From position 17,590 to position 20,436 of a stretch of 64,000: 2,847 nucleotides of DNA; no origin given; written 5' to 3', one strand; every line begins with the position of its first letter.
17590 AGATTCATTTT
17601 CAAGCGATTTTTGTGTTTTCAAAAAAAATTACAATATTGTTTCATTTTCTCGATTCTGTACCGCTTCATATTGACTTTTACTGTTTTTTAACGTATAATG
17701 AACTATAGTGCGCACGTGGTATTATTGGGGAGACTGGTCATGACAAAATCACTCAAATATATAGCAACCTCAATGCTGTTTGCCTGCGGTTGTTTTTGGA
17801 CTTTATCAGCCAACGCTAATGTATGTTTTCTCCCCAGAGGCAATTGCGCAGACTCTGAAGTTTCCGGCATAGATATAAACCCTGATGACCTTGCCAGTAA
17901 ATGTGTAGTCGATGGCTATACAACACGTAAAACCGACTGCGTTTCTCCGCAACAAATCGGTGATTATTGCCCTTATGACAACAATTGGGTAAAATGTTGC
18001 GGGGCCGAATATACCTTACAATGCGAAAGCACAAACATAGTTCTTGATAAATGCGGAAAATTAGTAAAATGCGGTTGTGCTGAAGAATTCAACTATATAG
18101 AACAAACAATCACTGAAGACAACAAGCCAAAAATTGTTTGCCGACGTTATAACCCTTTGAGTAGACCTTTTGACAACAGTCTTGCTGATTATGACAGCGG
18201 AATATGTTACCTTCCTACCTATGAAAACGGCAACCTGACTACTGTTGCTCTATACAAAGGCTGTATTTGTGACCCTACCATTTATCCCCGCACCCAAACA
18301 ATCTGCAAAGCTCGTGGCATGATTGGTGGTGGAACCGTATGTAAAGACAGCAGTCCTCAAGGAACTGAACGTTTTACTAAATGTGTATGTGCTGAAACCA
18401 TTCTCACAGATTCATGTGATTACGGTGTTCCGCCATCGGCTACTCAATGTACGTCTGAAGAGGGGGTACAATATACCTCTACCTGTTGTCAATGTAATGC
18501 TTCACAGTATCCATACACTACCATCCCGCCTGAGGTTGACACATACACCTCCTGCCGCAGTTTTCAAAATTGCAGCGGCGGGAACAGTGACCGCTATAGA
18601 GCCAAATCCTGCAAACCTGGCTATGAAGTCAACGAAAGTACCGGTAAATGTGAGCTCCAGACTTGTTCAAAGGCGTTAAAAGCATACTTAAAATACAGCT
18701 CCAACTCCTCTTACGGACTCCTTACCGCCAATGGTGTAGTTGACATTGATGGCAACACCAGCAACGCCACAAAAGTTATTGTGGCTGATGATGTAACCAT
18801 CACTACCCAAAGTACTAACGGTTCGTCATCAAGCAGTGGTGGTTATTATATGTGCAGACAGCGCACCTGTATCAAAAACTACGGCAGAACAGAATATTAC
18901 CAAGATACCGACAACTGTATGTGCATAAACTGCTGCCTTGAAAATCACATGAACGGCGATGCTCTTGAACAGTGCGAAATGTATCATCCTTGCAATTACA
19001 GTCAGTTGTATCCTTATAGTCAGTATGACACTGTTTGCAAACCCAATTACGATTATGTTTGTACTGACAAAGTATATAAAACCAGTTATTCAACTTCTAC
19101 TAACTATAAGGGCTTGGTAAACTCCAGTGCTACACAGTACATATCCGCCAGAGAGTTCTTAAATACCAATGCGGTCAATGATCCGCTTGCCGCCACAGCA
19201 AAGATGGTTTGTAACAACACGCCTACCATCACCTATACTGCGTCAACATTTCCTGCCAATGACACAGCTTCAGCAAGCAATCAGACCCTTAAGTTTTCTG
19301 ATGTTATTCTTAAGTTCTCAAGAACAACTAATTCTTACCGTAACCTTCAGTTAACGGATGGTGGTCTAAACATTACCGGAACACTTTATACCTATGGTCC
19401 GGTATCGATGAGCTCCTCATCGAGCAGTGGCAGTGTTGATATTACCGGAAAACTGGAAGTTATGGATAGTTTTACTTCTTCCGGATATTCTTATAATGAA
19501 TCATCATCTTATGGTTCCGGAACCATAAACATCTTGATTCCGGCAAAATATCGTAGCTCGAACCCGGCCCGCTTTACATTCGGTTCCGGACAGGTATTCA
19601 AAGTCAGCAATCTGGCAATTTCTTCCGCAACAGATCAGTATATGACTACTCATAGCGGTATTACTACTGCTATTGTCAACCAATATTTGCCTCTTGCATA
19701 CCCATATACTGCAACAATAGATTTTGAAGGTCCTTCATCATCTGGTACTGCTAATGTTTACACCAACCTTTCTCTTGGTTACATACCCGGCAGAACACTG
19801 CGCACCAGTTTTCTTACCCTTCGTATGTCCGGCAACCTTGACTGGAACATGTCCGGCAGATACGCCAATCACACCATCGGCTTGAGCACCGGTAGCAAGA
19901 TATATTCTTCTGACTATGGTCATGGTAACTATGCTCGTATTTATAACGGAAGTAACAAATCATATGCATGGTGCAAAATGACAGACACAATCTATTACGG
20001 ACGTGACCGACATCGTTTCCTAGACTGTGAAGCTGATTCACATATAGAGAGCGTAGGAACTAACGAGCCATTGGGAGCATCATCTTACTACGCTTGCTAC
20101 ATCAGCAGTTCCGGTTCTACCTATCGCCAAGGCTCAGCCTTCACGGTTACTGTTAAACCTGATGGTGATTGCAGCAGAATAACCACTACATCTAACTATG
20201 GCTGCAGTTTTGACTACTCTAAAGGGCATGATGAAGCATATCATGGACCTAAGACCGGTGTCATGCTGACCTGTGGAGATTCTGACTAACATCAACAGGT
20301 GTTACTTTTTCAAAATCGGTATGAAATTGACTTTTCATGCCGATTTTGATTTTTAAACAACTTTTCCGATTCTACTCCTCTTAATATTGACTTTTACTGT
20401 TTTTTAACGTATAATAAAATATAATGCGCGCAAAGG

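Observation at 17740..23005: Tandem pair of ~850-aa, extremely cysteine-rich secreted paralogs with no recognisable family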

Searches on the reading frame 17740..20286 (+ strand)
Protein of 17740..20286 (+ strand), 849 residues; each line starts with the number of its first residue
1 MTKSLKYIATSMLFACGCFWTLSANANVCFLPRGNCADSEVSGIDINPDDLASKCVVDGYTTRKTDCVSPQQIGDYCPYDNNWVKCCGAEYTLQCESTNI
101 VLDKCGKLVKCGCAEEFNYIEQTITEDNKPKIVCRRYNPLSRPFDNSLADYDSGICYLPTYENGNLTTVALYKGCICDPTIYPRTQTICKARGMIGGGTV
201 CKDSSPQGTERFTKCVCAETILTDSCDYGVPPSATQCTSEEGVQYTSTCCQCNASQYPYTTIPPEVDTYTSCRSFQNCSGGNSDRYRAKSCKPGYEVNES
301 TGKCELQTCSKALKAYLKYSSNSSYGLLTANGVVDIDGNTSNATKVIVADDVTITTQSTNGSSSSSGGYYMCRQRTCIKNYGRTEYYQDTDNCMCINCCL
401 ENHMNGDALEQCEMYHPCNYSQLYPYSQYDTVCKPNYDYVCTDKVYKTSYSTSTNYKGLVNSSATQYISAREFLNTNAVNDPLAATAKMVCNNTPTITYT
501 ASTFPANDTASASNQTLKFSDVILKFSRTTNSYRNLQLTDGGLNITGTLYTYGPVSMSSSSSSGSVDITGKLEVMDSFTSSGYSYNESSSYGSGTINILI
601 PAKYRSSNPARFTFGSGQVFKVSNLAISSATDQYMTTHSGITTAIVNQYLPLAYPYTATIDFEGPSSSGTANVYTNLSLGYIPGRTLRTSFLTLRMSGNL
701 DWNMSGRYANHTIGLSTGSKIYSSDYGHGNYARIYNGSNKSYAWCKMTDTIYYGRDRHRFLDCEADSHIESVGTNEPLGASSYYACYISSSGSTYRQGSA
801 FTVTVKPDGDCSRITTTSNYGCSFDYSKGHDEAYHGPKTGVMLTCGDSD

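Call 4: search_protein_families(library=pfam, proteins=[window:17740-20286:+], max_evalue=1)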
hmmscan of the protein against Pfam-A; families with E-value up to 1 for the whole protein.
window:17740-20286:+ (849 aa): 0 families

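Call 5: search_protein_families(library=ncbifam, proteins=[window:17740-20286:+], max_evalue=1)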
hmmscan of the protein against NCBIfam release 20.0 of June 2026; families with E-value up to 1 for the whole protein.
window:17740-20286:+ (849 aa): 0 families

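Call 8: find_homologous_proteins(query=window:17740-20286:+, max_evalue=0.001)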
Query window:17740-20286:+ (849 aa): 9 proteins with E <= 0.001 among 8000 candidates.
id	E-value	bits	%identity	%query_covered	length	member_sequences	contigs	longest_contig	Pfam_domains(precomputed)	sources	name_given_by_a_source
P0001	0.0e+0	1959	100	100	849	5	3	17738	-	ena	-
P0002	0.0e+0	1248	66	100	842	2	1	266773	-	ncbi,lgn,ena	-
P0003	9.1e-178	611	44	93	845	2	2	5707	-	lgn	-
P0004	2.1e-167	577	41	99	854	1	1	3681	-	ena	-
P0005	3.6e-117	411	36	94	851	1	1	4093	-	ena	-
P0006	5.6e-117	410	43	67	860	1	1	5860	-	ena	-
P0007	8.3e-114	400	43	64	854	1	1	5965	-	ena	-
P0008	8.9e-114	400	38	94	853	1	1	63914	-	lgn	-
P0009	7.7e-108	380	43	63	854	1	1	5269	-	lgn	-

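Call 9: search_solved_structures(query=window:17740-20286:+, max_evalue=10)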
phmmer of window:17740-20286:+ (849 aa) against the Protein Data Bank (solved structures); distinct sequences matched with E-value up to 10: 0.

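Call 12: find_encoding_contigs(protein=P0002, flank=10000, max_places=3)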
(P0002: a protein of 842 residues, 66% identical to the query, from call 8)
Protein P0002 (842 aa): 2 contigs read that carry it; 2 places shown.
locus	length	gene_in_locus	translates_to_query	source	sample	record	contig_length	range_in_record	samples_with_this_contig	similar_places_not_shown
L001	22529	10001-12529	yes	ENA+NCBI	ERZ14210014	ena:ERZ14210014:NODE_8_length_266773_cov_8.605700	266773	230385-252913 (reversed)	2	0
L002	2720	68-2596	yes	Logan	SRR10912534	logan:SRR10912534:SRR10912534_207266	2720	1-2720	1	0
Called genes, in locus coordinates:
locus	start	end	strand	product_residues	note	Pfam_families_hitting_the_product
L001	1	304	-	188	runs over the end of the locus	PF02698:DUF218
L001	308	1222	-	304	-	PF02687:FtsX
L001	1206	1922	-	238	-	PF00005:ABC_tran, PF13304:AAA_21 (faint)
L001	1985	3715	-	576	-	PF03485:Arg_tRNA_synt_N, PF00750:tRNA-synt_1d, PF05746:DALR_1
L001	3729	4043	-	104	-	-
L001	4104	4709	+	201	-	-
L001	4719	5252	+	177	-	PF14512:TM1586_NiRdase (faint), PF00881:Nitroreductase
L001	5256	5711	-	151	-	PF00383:dCMP_cyt_deam_1, PF14437:MafB19-deam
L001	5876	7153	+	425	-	PF03952:Enolase_N, PF00113:Enolase_C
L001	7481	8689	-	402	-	PF00162:PGK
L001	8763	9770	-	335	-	PF00044:Gp_dh_N, PF02800:Gp_dh_C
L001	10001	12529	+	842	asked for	-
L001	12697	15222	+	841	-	-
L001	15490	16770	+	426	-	-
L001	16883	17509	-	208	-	PF01196:Ribosomal_L17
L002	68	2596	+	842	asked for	-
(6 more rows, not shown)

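Call 13: find_encoding_contigs(protein=P0008, flank=10000, max_places=3)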
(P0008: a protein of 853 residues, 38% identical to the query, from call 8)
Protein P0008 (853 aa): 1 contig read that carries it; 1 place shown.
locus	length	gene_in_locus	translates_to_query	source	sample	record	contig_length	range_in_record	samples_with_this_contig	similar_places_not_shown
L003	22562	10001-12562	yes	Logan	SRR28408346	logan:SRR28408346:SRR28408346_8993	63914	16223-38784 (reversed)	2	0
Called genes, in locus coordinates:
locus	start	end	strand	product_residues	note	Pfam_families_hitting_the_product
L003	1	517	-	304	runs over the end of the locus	PF02687:FtsX (weak)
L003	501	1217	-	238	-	PF00005:ABC_tran, PF13304:AAA_21 (faint)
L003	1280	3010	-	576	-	PF03485:Arg_tRNA_synt_N, PF00750:tRNA-synt_1d, PF05746:DALR_1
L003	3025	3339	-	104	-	-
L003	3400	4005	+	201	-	-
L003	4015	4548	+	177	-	PF14512:TM1586_NiRdase (faint), PF00881:Nitroreductase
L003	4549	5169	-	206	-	PF00072:Response_reg, PF08281:Sigma70_r4_2 (weak), PF00196:GerE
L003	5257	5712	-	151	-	PF00383:dCMP_cyt_deam_1, PF14437:MafB19-deam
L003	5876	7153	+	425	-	PF03952:Enolase_N, PF00113:Enolase_C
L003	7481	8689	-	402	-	PF00162:PGK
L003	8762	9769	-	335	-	PF00044:Gp_dh_N, PF02800:Gp_dh_C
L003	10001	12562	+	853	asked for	-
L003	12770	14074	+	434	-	-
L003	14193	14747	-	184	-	PF01196:Ribosomal_L17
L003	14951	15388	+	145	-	PF02580:Tyr_Deacylase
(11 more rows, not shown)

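Call 15: find_related_loci(query=A1, collection=genome_contigs, flank=10000)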
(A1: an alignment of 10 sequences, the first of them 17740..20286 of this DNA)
Query A1 (849 aa) in genome_contigs; peptide patterns used: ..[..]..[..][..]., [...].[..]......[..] (x = any residue, [..] = any of these).
42 stretches matched a pattern; 4 encode a relative of the query (tblastn E <= 1e-3); 3 distinct loci.
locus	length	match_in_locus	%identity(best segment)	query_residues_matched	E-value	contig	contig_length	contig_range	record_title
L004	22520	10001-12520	66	1-849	0e+0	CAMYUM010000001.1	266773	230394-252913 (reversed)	MAG TPA_asm: uncultured Azospirillum sp. isolate SRR10912534_bin.4_metaWRAP_v1.3_MAG genome assembly, contig: ERZ1421001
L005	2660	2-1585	43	30-544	1e-113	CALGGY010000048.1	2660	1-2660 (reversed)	MAG TPA_asm: uncultured Bacteroidales bacterium isolate ERR1278105_bin.159_CONCOCT_v1.1_MAG genome assembly, contig: ERZ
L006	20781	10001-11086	24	1-357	3e-16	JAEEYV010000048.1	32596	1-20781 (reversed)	MAG: Alphaproteobacteria bacterium isolate Tb.RUG.69 k141_9974200_flag=1_multi=15.0000_len=32596, whole genome shotgun s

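Call 24: find_homologous_proteins(query=L006:10001-12439:+, max_evalue=0.001)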
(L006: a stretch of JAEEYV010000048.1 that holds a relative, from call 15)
Query L006:10001-12439:+ (813 aa): 2 proteins with E <= 0.001 among 3170 candidates.
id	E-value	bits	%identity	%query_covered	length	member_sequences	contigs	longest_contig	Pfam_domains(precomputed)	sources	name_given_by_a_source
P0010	0.0e+0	1723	90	100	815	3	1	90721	-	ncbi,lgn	-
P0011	2.8e-23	100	27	73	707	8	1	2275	-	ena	-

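Call 30: search_protein_representatives(alignment_id=A1)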
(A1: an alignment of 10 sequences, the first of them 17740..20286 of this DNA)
Query: 10 sequences, 848 profile positions. Proteins with E-value up to 0.001 (for the whole library): 72; up to 1e-10: 55; up to 1e-30: 28. The best 72 are listed.
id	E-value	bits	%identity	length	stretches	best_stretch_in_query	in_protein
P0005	0.0e+00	1254.9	-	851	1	1-848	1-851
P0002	0.0e+00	1205.2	-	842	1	1-848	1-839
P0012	0.0e+00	1181.1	-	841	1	1-846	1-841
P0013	4.5e-78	280.0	-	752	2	1-309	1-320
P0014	3.8e-58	214.1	-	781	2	454-846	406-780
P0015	8.8e-58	212.9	-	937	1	4-774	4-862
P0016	4.0e-56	207.4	-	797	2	10-387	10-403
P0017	4.9e-55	203.8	-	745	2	11-344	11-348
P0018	2.8e-54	201.3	-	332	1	522-824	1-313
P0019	6.3e-54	200.2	-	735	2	1-344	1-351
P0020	1.4e-53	199.1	-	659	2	4-316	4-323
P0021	7.2e-52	193.4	-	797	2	288-846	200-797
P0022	2.0e-51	191.9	-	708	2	4-312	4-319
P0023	1.4e-48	182.5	-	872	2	16-333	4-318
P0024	4.2e-48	180.9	-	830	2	6-336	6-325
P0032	3.5e-37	144.8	-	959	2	287-596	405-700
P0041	9.5e-27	110.3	-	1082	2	11-286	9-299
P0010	6.8e-20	87.6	-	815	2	55-346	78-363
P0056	6.8e-14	67.7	-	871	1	8-245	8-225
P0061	8.8e-12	60.7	-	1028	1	1-269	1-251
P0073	9.0e-07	44.2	-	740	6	240-298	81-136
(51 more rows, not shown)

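Call 33: search_protein_families(library=pfam, alignment_id=A3, max_evalue=0.01)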
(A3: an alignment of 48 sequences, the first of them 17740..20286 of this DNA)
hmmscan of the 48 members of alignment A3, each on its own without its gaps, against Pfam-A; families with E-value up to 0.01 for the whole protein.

A. member 1, window:17740-20286:+ (849 aa): 0 families

B. families by the number of members that match (of 48 scanned): 0 families

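Call 34: find_homologous_proteins(query=A3, max_evalue=0.001)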
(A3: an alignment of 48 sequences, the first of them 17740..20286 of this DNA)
Query A3 (48 sequences) (849 aa, profile of the alignment): 9 proteins with E <= 0.001 among 8000 candidates.
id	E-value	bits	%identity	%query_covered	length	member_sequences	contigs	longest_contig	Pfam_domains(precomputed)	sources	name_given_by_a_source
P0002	1.8e-167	578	66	100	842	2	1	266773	-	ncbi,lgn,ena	-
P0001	6.9e-163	563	100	100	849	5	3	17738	-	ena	-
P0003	2.1e-157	545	44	93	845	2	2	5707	-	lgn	-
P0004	1.1e-150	522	41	99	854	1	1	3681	-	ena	-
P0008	2.3e-147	511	38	94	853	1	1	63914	-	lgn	-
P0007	2.2e-145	505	43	64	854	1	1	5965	-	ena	-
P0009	9.1e-142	493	43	63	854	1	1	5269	-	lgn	-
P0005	1.5e-141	492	36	94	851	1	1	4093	-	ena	-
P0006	2.1e-136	475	43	67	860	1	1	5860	-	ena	-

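Call 38: search_protein_families(library=pfam, proteins=[P0073, P0061, P0056, P0032, P0041], max_evalue=1)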
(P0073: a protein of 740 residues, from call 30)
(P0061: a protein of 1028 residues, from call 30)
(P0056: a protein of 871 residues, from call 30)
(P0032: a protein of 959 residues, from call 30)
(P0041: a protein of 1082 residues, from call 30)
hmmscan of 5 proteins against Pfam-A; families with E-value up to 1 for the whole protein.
P0073 (740 aa): 5 families
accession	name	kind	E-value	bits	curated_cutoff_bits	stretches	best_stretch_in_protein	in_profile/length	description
PF03382.20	DUF285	-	1.2e-08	35.1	25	3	464-570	9-116/120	Mycoplasma protein of unknown function, DUF285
PF24633.1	DUF7630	-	0.0069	16.9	27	1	246-273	8-34/45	Domain of unknown function (DUF7630)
PF00801.26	PKD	-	0.056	13.9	23.5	1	426-450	40-62/80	PKD domain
PF10581.15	Synapsin_N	-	0.16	12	27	1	620-632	11-23/29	Synapsin N-terminal region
PF19052.5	BRINP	-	0.92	8.4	27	2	204-238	130-165/448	BMP/retinoic acid-inducible neural-specific protein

P0061 (1028 aa): 0 families

P0056 (871 aa): 3 families
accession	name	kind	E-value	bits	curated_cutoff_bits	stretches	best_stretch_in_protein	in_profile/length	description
PF04501.17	Baculo_VP39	-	0.035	14.1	25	1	197-234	6-43/244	Baculovirus major capsid protein VP39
PF14670.12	FXa_inhibition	-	0.047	14.3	33.4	0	175-195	10-28/36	Coagulation Factor Xa inhibitory site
PF08790.17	zf-LYAR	-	0.14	12.5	20.7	0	512-520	17-25/28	LYAR-type C2HC zinc finger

P0032 (959 aa): 1 family
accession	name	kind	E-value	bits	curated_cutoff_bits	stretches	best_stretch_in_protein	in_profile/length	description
PF00544.25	Pectate_lyase_4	-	0.011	15.8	24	1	636-684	110-162/211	Pectate lyase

P0041 (1082 aa): 0 families

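Call 39: find_encoding_contigs(protein=P0010, flank=10000, max_places=2)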
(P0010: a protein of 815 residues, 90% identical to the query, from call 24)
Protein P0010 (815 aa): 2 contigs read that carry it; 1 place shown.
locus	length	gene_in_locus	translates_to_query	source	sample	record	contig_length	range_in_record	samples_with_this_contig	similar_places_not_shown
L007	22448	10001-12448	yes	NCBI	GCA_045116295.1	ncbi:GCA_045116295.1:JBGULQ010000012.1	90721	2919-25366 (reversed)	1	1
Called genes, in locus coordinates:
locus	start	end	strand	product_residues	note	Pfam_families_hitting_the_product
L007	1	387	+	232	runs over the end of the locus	-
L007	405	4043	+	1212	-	-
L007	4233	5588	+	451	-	PF00344:SecY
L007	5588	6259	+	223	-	PF00406:ADK, PF13207:AAA_17, PF17213:Hydin_ADK (faint), PF05191:ADK_lid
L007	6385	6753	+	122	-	PF00416:Ribosomal_S13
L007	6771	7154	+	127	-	PF00411:Ribosomal_S11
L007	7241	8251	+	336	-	PF01193:RNA_pol_L, PF01000:RNA_pol_A_bac, PF03118:RNA_pol_A_CTD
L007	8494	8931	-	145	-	PF02580:Tyr_Deacylase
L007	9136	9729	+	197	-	PF01196:Ribosomal_L17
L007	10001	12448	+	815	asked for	-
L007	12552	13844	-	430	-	-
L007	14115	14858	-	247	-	-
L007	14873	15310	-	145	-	PF00583:Acetyltransf_1, PF13508:Acetyltransf_7, PF13673:Acetyltransf_10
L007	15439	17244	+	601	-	PF00009:GTP_EFTU, PF03144:GTP_EFTU_D2, PF14492:EFG_III (weak), PF00679:EFG_C, PF06421:LepA_C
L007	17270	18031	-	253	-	-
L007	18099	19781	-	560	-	PF00005:ABC_tran, PF00931:NB-ARC (faint), PF02463:SMC_N (faint), PF13304:AAA_21 (faint), PF12848:ABC_tran_Xtn, PF00005:ABC_tran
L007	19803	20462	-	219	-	-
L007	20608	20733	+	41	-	PF00444:Ribosomal_L36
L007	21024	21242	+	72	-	-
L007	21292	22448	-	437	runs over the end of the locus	PF04052:TolB_N, PF00930:DPPIV_N (faint), PF14583:Pectate_lyase22 (faint), PF26550:Tricorn_2nd, PF26549:Tricorn_N, PF07676:PD40, PF26550:Tricorn_2nd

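Call 50: predict_structure(alignment_id=A4)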
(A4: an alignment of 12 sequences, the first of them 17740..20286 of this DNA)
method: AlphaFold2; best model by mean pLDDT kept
length: 849 residues; sequences in the alignment: 12
mean_pLDDT: 62.3   pTM: 0.52
mean pLDDT of the five models: 62.3, 59.5, 59.0, 58.7, 54.7
residues with pLDDT >= 90: 40; 70-90: 355; 50-70: 178; < 50: 276
segments of 3 or more residues with pLDDT < 50: 1-46, 150-154, 160-167, 357-458, 560-564, 582-592, 632-653, 752-781, 798-821, 823-840
pLDDT, mean of each block of 10 residues (from residue 1): 34 34 26 28 44 69 70 74 72 59 70 53 67 59 53 50 48 62 79 76 62 80 88 85 86 89 92 89 90 84 88 81 77 79 85 59 28 34 31 32 28 29 26 28 34 41 79 84 82 86 67 79 87 84 83 74 63 79 42 73 68 78 79 38 30 64 81 84 65 86 76 81 67 76 73 38 37 42 67 54 31 33 42 36 60
secondary structure, 60 per line:
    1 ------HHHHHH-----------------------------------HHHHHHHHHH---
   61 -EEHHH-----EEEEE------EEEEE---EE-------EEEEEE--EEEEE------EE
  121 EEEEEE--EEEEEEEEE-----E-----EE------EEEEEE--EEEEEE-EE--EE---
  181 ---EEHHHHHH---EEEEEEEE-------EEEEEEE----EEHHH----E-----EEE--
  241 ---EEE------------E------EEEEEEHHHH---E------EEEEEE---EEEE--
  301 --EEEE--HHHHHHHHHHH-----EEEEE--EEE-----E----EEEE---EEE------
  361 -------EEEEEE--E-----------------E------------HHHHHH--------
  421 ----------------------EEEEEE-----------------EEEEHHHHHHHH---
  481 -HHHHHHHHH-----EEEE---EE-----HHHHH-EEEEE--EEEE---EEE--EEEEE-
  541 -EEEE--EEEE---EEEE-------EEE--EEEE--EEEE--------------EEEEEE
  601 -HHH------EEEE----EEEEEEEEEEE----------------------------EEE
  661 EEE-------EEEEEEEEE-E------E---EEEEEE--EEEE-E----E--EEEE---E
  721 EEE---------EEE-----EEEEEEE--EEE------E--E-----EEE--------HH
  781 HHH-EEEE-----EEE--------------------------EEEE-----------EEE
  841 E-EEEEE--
elements in order (helices of 4 or more, strands of 3 or more residues): H7-12 H48-57 E72-76 E83-87 E100-105 E108-112 E119-126 E129-137 E157-162 E165-170 H186-191 E195-202 E210-216 E236-238 E244-246 E266-271 H272-275 E286-291 E295-298 E303-306 H309-319 E325-329 E332-334 E345-348 E352-354 E368-373 H407-412 E443-448 E466-469 H470-477 H482-490 E496-499 H510-514 E516-520 E523-526 E530-532 E535-539 E542-545 E548-551 E555-558 E566-568 E571-574 E577-580 E595-600 E611-614 E619-629 E658-663 E671-679 E692-697 E700-703 E713-716 E720-723 E733-735 E741-747 E750-752 E768-770 H779-783 E785-788 E794-796 E823-826 E838-841 E843-847

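Call 54: fold_search(model_id=the predicted structure, library=pdb)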
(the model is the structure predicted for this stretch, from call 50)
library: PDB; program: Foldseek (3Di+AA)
matches with E <= 10: 31; with E <= 0.001: 0
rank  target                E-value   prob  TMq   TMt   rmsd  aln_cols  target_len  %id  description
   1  3tto_C                1.8e+00  0.04  0.07  0.06  23.6       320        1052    9  Crystal structure of Leuconostoc mesenteroides NRRL B-1299 N-terminally truncated dextransucrase DSR-E in triclinic fo (released 2012-01-25)
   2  3tto_A                2.1e+00  0.02  0.05  0.05  24.3       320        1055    8  Crystal structure of Leuconostoc mesenteroides NRRL B-1299 N-terminally truncated dextransucrase DSR-E in triclinic fo (released 2012-01-25)
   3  6t3j_E                2.4e+00  0.04  0.05  0.20  13.7       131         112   15  Dual Epitope Targeting by Anti-DR5 Antibodies (released 2020-09-16)
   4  3tto_B                2.5e+00  0.06  0.06  0.05  19.3       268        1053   11  Crystal structure of Leuconostoc mesenteroides NRRL B-1299 N-terminally truncated dextransucrase DSR-E in triclinic fo (released 2012-01-25)
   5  5jhw_C                2.8e+00  0.02  0.04  0.08  16.1       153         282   17  Crystal Structure of the GDF11:Follistatin 288 complex (released 2017-03-22)
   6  3alq_S                3.4e+00  0.04  0.04  0.13  20.6       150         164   13  Crystal structure of TNF-TNFR2 complex (released 2010-11-17)
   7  1n6c                  3.9e+00  0.03  0.05  0.11  14.9       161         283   12  Structure of SET7/9 (released 2003-02-04)
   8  2b0u_C                3.9e+00  0.02  0.05  0.11  17.6       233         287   16  The Structure of the Follistatin:Activin Complex (released 2005-10-11)
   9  5wi8_B                4.1e+00  0.03  0.05  0.15  19.6       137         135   12  Crystal structure of murine 4-1BB from HEK293T cells in P21 space group (released 2017-12-20)
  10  3alq_R                4.3e+00  0.03  0.04  0.14  21.4       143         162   10  Crystal structure of TNF-TNFR2 complex (released 2010-11-17)
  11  4pex_B                4.3e+00  0.01  0.07  0.09  16.5       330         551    8  Structure of the E502A variant of sacteLam55A from Streptomyces sp. SirexAA-E in complex with glucose (released 2015-03-18)
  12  5awg_E                4.7e+00  0.01  0.07  0.12  15.6       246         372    8  Crystal structure of Hg-bound SufB-SufC-SufD complex from Escherichia coli (released 2015-11-11)
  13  4i9x_D                5.2e+00  0.03  0.04  0.19  14.3       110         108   15  Crystal structure of human cytomegalovirus glycoprotein UL141 targeting the death receptor TRAIL-R2 (released 2013-04-03)
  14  8gye_D                5.2e+00  0.03  0.05  0.17  19.3       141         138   13  Crystal Structure of the 4-1BB in complex with ZG033 Fab (released 2023-09-27)
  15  1z1y_A                5.7e+00  0.01  0.04  0.11  23.1       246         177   13  Crystal structure of Methylated Pvs25, an ookinete protein from Plasmodium vivax (released 2005-12-06)
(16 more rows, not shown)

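Call 57: search_solved_structures(query=A3, max_evalue=10)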
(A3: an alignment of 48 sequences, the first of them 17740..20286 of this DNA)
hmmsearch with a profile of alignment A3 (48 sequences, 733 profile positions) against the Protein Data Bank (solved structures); distinct sequences matched with E-value up to 10: 8.
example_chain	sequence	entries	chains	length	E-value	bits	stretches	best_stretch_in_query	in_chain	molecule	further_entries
4wa0_A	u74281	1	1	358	0.35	13.1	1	433-622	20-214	possible adhesin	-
4kbb_A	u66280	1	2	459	4.4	9.5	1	420-623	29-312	Botulinum neurotoxin type B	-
6g5k_A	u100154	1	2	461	4.4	9.4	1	420-623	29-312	Botulinum neurotoxin type B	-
6qns_A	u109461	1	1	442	6.7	8.8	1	420-623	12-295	Botulinum neurotoxin type B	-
5vid_D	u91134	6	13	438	6.8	8.8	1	421-623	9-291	Botulinum neurotoxin type B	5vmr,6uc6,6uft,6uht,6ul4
6kka_A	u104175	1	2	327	7.3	8.7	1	430-599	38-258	Endo-1,4-beta-xylanase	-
6kjl_A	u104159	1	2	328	7.6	8.7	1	433-599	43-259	Endo-1,4-beta-xylanase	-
2nm1_A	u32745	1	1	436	8.1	8.6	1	421-623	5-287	Botulinum neurotoxin type B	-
